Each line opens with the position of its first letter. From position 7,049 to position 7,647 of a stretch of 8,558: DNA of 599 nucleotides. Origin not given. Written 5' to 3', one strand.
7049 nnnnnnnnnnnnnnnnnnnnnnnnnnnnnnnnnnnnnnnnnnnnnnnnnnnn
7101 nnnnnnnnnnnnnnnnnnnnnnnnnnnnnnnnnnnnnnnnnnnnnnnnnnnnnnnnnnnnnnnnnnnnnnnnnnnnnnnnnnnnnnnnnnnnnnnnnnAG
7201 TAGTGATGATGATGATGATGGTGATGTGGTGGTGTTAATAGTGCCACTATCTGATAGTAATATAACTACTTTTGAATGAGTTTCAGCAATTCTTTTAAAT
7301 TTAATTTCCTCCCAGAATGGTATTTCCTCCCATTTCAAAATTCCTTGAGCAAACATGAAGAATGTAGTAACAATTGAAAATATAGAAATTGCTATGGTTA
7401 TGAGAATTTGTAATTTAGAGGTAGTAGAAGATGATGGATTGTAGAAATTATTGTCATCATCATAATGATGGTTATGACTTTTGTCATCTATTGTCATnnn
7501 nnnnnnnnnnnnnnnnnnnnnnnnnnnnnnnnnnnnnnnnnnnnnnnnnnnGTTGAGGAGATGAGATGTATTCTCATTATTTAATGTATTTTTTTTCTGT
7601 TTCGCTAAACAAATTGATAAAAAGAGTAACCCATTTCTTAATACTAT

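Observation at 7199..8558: Head-to-head pair: type-II membrane protein (domain hidden) and an RWA-like acetyltransferase, possibly a split CASD1-type system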

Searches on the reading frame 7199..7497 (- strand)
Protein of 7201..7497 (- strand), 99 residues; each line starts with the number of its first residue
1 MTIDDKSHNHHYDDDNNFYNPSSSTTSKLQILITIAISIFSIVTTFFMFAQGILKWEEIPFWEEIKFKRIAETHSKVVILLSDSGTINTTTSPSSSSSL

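Call 4: search_protein_families(library=pfam, proteins=[window:7199-7497:-], max_evalue=1)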
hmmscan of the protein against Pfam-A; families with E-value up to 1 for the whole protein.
window:7199-7497:- (99 aa): 1 family
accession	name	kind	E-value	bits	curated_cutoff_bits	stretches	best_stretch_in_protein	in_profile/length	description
PF03134.24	TB2_DP1_HVA22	-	0.11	12.9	27.2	1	38-67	25-52/77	TB2/DP1, HVA22 family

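Call 6: find_homologous_proteins(query=window:7201-7497:-, max_evalue=0.01)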
Query seq(99 aa): 6 candidates shared short words with the query, none scored E <= 0.01.

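Call 11: search_protein_families(library=ncbifam, proteins=[window:7199-7497:-], max_evalue=1)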
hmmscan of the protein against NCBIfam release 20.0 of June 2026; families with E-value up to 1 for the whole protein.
window:7199-7497:- (99 aa): 2 families
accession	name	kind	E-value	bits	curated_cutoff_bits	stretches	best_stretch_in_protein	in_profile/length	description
NF040945.1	CCC_membrane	equivalog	0.02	15.2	65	1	5-59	35-87/99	CCC motif membrane protein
NF002717.0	PRK02561.1-1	exception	0.095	12.9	153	1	29-59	3-34/97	cytochrome b559 subunit beta, long form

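Call 17: search_protein_representatives(protein=window:7199-7497:-)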
Query: 99 residues. Proteins with E-value up to 0.001 (for the whole library): 1; up to 1e-10: 1; up to 1e-30: 1. The best 1 are listed.
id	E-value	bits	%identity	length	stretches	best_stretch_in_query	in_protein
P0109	2.7e-43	161.8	93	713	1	1-95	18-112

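Call 19: search_protein_families(library=pfam, proteins=[P0109], max_evalue=10)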
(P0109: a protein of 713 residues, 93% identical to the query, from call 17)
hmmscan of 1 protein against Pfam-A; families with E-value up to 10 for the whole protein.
P0109 (713 aa): 1 family
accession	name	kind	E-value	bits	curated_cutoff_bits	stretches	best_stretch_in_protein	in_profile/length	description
PF24536.2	NXPE4_C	-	0.0004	20.5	27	1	468-579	10-107/220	NXPE family member 4-like, C-terminal domain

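Call 20: search_solved_structures(query=P0109, max_evalue=10, show_alignments=3)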
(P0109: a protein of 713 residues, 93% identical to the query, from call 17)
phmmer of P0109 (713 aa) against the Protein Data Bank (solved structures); distinct sequences matched with E-value up to 10: 2.
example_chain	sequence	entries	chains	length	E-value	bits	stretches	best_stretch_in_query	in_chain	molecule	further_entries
7yto_D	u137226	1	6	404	0.73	11.2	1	647-696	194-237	Creatine amidinohydrolase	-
6kbr_C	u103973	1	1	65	1.1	10.6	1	434-458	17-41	K41043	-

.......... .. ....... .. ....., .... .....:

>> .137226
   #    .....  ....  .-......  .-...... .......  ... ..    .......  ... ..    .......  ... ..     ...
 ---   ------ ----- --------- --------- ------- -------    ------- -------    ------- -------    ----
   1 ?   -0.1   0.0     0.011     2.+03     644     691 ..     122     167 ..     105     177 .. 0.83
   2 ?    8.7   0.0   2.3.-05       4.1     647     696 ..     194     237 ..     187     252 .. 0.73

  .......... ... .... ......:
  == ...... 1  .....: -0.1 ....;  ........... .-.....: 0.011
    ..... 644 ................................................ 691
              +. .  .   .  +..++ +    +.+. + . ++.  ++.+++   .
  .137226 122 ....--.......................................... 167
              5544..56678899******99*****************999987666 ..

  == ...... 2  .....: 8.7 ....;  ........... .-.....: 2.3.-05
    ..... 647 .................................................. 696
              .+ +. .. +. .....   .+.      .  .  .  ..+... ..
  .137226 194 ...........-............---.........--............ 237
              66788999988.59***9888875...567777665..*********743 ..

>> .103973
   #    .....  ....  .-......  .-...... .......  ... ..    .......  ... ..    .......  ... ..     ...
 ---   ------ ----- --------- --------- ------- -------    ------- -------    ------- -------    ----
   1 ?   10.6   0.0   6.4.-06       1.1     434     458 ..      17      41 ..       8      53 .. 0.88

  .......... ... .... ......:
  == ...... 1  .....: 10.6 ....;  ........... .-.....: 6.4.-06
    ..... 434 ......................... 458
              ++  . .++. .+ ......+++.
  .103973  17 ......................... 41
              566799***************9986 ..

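Call 22: find_homologous_proteins(query=P0109, max_evalue=0.01)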
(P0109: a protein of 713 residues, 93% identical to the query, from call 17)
Query P0109 (713 aa): 2 proteins with E <= 0.01 among 7429 candidates.
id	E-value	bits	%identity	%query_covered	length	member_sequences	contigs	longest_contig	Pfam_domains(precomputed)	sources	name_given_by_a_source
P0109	0.0e+0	1640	100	100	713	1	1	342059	-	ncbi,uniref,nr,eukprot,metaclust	ncbi:hypothetical protein NAEGRDRAFT_59024 [Naegleria gruberi]|uniref:Uncharacterized protein n=1 Ta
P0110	1.5e-242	825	56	95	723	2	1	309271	-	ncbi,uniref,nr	ncbi:hypothetical protein C9374_010657 [Naegleria lovaniensis]|uniref:Uncharacterized protein n=1 Ta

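Call 23: find_encoding_contigs(protein=P0109, flank=10000, max_places=4)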
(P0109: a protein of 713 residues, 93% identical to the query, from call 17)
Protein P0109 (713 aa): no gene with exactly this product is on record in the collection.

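Call 24: find_encoding_contigs(protein=P0110, flank=10000, max_places=4)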
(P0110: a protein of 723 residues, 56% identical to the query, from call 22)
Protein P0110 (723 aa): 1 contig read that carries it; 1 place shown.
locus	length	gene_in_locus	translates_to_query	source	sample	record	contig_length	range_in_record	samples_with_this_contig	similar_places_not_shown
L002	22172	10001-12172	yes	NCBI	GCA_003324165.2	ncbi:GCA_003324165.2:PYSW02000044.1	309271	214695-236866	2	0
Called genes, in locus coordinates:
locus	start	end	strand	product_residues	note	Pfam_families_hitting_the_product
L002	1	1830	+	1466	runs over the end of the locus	PF12783:Sec7-like_HUS, PF01369:Sec7, PF09324:Sec7-like_HDS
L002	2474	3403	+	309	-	-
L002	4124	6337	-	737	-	PF01436:NHL (faint), PF24684:Vgb_lyase (faint), PF25021:TEN_NHL, PF00538:Linker_histone (faint), PF20132:DUF6522 (faint), PF25021:TEN_NHL (weak), PF00651:BTB (weak)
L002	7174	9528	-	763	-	PF07779:Cas1_AcylT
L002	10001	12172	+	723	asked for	-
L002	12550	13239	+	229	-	-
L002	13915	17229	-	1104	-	PF11139:SfLAP (weak)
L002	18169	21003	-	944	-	-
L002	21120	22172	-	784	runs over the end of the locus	PF04513:Baculo_PEP_C (faint)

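Call 30: search_protein_families(library=pfam, proteins=[P0110], max_evalue=10)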
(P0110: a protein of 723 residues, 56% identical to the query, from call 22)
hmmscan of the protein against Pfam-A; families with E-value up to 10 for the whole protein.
P0110 (723 aa): 3 families
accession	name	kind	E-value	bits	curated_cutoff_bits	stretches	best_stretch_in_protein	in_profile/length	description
PF13839.12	PC-Esterase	-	0.001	19.5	27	1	475-649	4-181/284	GDSL/SGNH-like Acyl-Esterase family found in Pmr5 and Cas1p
PF24536.2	NXPE4_C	-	0.0055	16.7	27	1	476-590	9-110/220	NXPE family member 4-like, C-terminal domain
PF12516.13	DUF3719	-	0.019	15.1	23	1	629-650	19-40/66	Protein of unknown function (DUF3719)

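Call 33: search_solved_structures(query=A2, max_evalue=10, show_alignments=3)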
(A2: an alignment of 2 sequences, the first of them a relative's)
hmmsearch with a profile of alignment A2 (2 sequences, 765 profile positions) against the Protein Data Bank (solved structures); distinct sequences matched with E-value up to 10: 0.

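Call 42: predict_structure(alignment_id=A2)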
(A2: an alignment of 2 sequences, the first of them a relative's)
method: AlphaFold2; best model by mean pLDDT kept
length: 713 residues; sequences in the alignment: 2
mean_pLDDT: 33.5   pTM: 0.28
mean pLDDT of the five models: 33.5, 30.7, 30.1, 27.3, 26.8
residues with pLDDT >= 90: 0; 70-90: 8; 50-70: 56; < 50: 649
segments of 3 or more residues with pLDDT < 50: 1-565, 575-577, 583-602, 637-649, 672-713
pLDDT, mean of each block of 10 residues (from residue 1): 43 46 39 33 43 44 36 26 21 22 23 23 24 26 23 25 23 26 23 24 30 25 25 23 22 29 33 32 26 29 30 32 29 30 29 32 34 36 32 29 26 27 29 29 29 29 31 32 29 39 36 27 28 32 35 32 47 50 40 36 53 65 66 49 40 58 66 36 29 35 39 31
secondary structure, 60 per line:
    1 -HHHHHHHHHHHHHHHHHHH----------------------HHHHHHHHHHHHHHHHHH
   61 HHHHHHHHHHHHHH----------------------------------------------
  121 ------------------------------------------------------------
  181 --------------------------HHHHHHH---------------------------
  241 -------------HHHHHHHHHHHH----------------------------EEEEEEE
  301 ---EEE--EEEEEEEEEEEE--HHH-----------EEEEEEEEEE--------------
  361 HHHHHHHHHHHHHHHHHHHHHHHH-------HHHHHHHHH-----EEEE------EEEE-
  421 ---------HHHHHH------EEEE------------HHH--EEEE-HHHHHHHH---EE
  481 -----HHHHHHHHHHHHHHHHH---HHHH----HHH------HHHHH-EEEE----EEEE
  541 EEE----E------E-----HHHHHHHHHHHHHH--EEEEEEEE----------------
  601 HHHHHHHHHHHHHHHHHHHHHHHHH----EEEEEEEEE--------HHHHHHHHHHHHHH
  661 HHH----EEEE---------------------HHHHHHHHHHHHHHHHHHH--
elements in order (helices of 4 or more, strands of 3 or more residues): H2-20 H43-74 H207-213 H254-265 E294-300 E304-306 E309-320 E337-346 H361-384 H392-400 E406-409 E416-419 H430-435 E442-445 E463-466 H468-475 H486-502 H506-509 H523-527 E529-532 E537-543 H561-574 E577-584 H601-625 E630-638 H647-663 E668-671 H693-711

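Call 71: find_related_loci(query=A2, collection=metagenome_contigs, flank=6000)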
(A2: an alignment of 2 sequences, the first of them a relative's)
Query A2 (713 aa) in metagenome_contigs; peptide patterns used: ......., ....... (x = any residue, [..] = any of these).
600 stretches matched a pattern, but none encodes a relative of the query by tblastn (E <= 1e-3).
